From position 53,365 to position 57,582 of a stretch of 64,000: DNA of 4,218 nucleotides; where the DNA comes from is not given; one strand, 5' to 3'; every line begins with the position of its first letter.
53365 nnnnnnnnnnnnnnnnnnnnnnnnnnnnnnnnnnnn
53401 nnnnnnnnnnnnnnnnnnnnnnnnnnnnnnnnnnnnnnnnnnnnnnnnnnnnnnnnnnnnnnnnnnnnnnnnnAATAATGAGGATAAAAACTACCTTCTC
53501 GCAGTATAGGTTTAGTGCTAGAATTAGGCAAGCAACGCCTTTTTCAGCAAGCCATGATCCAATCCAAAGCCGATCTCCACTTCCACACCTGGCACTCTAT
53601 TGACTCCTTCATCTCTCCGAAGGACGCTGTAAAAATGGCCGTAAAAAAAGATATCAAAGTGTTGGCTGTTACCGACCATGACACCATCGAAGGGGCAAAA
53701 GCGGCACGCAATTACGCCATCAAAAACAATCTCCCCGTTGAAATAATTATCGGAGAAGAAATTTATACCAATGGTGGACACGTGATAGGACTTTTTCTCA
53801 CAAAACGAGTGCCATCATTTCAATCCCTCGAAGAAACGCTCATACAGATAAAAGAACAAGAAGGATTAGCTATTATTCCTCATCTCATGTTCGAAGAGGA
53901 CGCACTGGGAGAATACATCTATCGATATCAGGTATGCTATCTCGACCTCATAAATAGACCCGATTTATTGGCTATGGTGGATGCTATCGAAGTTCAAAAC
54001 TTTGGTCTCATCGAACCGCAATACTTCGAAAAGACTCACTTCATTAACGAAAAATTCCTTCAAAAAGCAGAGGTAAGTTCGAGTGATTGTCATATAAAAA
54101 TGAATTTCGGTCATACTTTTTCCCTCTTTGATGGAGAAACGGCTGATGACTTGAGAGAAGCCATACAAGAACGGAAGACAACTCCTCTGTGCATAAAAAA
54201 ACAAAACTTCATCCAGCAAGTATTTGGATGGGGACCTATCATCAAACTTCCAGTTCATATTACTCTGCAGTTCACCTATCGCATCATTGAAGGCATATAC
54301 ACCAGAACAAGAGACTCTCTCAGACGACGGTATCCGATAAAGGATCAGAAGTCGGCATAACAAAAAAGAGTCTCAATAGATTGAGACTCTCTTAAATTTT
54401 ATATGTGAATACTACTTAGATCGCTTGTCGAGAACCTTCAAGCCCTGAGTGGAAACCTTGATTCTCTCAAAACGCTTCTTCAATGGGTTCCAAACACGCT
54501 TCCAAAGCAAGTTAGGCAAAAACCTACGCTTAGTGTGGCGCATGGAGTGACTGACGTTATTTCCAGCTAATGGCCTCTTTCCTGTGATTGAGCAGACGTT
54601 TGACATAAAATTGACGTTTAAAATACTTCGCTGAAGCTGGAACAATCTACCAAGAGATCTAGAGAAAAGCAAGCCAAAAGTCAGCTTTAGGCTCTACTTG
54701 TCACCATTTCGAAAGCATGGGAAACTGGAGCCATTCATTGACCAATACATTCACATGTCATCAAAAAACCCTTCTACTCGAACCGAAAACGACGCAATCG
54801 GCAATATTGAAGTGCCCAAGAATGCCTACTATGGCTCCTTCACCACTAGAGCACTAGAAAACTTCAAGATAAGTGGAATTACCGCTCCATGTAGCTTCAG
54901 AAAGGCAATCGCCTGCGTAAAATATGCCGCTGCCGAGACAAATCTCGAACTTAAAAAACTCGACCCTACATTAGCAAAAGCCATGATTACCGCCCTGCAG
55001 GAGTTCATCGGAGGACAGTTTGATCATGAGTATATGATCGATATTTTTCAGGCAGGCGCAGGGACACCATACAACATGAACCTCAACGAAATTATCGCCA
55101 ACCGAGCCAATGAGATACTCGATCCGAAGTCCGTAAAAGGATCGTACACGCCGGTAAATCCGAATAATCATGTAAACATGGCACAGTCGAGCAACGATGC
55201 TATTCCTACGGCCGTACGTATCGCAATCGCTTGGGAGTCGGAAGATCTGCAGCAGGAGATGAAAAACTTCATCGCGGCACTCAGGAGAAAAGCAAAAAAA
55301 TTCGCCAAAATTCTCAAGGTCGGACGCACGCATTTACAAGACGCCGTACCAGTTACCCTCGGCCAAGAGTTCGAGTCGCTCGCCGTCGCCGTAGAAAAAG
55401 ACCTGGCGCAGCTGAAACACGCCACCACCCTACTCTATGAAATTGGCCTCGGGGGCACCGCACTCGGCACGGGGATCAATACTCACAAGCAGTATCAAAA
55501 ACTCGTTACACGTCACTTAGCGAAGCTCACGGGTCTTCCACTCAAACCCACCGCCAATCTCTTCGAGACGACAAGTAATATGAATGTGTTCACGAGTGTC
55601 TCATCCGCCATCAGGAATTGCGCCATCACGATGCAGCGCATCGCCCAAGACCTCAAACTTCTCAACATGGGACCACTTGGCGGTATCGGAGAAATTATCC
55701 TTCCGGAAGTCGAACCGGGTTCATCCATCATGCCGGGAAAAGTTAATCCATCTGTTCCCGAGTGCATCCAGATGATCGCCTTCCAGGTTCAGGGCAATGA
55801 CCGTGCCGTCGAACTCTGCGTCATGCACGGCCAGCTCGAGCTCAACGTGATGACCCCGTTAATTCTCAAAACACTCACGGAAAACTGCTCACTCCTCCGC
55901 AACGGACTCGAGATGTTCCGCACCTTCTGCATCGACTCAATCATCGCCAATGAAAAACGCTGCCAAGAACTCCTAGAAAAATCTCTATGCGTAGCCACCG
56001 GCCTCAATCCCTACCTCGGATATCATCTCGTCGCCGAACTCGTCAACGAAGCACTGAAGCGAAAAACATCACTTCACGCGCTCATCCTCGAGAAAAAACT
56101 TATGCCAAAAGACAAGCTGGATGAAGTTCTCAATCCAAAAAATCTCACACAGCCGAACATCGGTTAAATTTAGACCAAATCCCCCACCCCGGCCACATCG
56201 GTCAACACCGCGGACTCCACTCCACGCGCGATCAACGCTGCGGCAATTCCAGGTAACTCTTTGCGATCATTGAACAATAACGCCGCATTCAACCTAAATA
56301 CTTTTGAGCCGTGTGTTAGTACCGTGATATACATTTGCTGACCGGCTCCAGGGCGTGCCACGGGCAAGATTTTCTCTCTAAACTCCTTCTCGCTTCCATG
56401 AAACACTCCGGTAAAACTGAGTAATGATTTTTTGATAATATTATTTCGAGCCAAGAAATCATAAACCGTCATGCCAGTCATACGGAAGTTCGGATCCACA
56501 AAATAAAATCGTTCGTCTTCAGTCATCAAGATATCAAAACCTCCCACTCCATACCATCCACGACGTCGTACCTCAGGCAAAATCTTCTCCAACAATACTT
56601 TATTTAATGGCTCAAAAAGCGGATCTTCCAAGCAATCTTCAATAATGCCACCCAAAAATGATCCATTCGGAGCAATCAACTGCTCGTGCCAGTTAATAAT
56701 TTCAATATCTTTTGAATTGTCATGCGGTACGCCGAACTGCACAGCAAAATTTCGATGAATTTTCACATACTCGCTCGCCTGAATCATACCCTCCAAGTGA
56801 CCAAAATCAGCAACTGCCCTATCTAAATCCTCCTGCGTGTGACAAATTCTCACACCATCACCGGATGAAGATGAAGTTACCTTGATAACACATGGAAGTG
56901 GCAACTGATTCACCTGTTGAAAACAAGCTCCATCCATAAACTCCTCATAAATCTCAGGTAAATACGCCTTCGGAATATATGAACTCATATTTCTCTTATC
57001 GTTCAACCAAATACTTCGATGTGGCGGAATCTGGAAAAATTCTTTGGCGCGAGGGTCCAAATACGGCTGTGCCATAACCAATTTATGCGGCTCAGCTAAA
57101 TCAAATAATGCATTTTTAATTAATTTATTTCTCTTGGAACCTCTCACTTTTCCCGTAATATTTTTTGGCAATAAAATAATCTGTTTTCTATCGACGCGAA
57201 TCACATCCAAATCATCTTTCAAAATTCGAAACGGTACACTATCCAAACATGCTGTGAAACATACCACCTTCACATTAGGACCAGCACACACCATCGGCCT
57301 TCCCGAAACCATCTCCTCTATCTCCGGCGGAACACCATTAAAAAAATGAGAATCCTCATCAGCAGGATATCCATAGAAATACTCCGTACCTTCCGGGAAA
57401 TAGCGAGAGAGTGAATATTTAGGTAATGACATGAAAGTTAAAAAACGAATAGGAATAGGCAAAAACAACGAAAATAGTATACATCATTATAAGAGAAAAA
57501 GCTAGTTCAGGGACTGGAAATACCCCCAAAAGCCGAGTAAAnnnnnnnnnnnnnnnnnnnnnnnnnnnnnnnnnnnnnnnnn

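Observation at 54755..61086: Two paralogous ATP-grasp ligases bracketing an Orn/DAP-type PLP decarboxylase: candidate uncharacterised small-molecule or cell-envelope modification module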

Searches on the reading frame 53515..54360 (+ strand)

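Call 3: search_protein_families(library=pfam, proteins=[window:53515-54360:+], max_evalue=0.01)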
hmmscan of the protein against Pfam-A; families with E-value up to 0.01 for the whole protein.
window:53515-54360:+ (281 aa): 2 families
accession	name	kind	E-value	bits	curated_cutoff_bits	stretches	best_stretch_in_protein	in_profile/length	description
PF02811.25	PHP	-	1.4e-11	45.4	26.4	1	20-88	1-67/164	PHP domain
PF13263.12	PHP_C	-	0.0013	18.6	21.3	1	184-222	16-56/56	PHP-associated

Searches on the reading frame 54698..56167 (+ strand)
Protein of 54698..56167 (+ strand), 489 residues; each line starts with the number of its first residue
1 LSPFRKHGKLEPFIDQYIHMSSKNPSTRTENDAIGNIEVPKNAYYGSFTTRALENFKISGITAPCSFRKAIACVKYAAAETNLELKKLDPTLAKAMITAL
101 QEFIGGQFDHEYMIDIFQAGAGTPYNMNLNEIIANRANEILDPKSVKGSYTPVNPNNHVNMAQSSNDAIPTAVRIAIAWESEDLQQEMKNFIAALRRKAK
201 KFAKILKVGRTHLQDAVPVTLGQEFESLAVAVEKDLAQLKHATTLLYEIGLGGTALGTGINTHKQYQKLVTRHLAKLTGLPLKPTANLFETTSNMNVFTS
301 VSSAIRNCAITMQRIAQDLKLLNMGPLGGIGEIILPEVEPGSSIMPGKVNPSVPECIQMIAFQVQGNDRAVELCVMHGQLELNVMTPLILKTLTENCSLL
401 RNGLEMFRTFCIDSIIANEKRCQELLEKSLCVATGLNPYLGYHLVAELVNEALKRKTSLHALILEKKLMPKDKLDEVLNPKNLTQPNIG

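Call 3: search_protein_families(library=pfam, proteins=[window:54698-56167:+], max_evalue=0.01)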
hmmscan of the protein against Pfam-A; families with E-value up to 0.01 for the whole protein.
window:54698-56167:+ (489 aa): 2 families
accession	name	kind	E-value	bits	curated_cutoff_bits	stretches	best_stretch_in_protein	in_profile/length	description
PF00206.25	Lyase_1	-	2e-89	300.5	27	1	35-366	1-312/312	Lyase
PF10415.14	FumaraseC_C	-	3.5e-14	53.4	32.5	1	433-485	2-54/54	Fumarase C C-terminus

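Call 6: search_protein_families(library=ncbifam, proteins=[window:54698-56167:+], max_evalue=0.01)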
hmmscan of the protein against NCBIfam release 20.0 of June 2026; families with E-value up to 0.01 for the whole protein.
window:54698-56167:+ (489 aa): 19 families
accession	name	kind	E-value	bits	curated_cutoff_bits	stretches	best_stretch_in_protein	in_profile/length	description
NF008909.0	PRK12273.1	subfamily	8.9e-173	575.5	510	1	26-487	4-465/474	aspartate ammonia-lyase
TIGR00839.1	aspA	equivalog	8.5e-150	499.7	681.2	1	28-487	1-460/468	aspartate ammonia-lyase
NF011092.0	PRK14515.1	subfamily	4.5e-138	461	876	1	23-488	7-470/479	aspartate ammonia-lyase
TIGR00979.1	fumC_II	equivalog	1e-133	446.5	664.75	1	28-483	2-456/458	class II fumarate hydratase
NF009089.0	PRK12425.1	equivalog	8e-111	371.1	840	1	27-485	2-459/464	class II fumarate hydratase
TIGR00928.1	purB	equivalog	5.6e-21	74.8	326.2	1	156-368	88-294/436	adenylosuccinate lyase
TIGR00838.1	argH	equivalog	6.7e-21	74.8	279.5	1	158-469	100-410/455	argininosuccinate lyase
TIGR02426.1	protocat_pcaB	equivalog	1.8e-19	69.9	355.75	1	157-364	91-288/338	3-carboxy-cis,cis-muconate cycloisomerase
NF008964.0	PRK12308.1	equivalog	1.7e-15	56.4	657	1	161-466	105-409/624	argininosuccinate lyase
NF006554.0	PRK09053.1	equivalog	4.1e-15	55.5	595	1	156-353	100-290/453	3-carboxy-cis,cis-muconate cycloisomerase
NF004631.0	PRK05975.1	equivalog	5.6e-12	45.3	371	1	156-359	99-290/352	3-carboxy-cis,cis-muconate cycloisomerase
NF002563.0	PRK02186.1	subfamily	2.5e-10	39.3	625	1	159-435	510-777/890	argininosuccinate lyase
NF006764.0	PRK09285.1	equivalog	2.9e-10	39.2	446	1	156-351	114-304/456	adenylosuccinate lyase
NF006500.1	PRK08937.2-4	subfamily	7.1e-10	38.2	626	1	164-362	106-297/448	adenylosuccinate lyase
NF052536.2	CoM_syn_XcbD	exception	8e-10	38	600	1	179-366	121-301/443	3-sulfopropionylcysteine synthase XcbD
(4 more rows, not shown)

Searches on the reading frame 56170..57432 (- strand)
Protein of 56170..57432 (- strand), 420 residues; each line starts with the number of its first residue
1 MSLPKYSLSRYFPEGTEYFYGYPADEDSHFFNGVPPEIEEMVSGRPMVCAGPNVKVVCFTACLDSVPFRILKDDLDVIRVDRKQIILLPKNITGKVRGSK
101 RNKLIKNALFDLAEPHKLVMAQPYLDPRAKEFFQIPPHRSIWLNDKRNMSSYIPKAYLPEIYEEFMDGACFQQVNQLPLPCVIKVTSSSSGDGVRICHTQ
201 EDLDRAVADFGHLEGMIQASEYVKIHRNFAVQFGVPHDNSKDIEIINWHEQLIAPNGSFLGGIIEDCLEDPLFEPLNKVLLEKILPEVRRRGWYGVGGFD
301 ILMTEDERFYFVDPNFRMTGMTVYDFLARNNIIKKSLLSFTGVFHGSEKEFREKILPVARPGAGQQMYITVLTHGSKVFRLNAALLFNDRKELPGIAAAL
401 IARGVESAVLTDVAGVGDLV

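Call 3: search_protein_families(library=pfam, proteins=[window:56170-57432:-], max_evalue=0.01)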
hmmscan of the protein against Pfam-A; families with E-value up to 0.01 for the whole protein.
window:56170-57432:- (420 aa): 0 families

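Call 6: search_protein_families(library=ncbifam, proteins=[window:56170-57432:-], max_evalue=0.01)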
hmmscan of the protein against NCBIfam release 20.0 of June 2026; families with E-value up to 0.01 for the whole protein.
window:56170-57432:- (420 aa): 4 families
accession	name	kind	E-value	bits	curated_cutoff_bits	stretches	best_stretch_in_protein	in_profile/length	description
NF047900.1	AspMetLigLdmS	equivalog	8.4e-20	70.9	475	1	133-355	115-334/383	L-aspartate--L-methionine ligase LdmS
TIGR00514.1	accC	equivalog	0.0011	17.9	626.5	1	175-319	149-294/449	acetyl-CoA carboxylase biotin carboxylase subunit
NF006367.0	PRK08591.1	subfamily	0.0015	17.3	597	0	173-319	147-294/451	acetyl-CoA carboxylase biotin carboxylase subunit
NF011169.0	PRK14571.1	equivalog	0.0024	17.3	404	1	169-232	116-178/300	D-alanyl-alanine synthetase A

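Call 66: search_protein_representatives(protein=window:56170-57432:-)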
Query: 420 residues. Proteins with E-value up to 0.001 (for the whole library): 302; up to 1e-10: 145; up to 1e-30: 71. The best 150 are listed.
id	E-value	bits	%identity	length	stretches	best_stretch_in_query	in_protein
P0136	1.0e-148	512.1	54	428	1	5-414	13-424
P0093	1.5e-112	393.1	43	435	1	5-414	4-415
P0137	1.9e-108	379.5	45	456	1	5-411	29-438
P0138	6.1e-108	377.9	47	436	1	6-410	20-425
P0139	2.6e-106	372.5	43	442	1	5-411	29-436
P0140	3.6e-106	372.0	42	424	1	5-414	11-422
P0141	2.4e-104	366.0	43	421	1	5-412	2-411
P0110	1.1e-102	360.6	41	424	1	4-413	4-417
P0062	1.3e-102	360.3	43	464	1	6-415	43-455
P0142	6.4e-102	358.0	40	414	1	7-410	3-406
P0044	1.5e-100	353.5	43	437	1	6-413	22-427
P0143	1.5e-97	343.6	42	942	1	7-414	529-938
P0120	2.1e-97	343.2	42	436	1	4-418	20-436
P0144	3.5e-96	339.1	41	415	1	6-413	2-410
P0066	2.6e-95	336.2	39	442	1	5-413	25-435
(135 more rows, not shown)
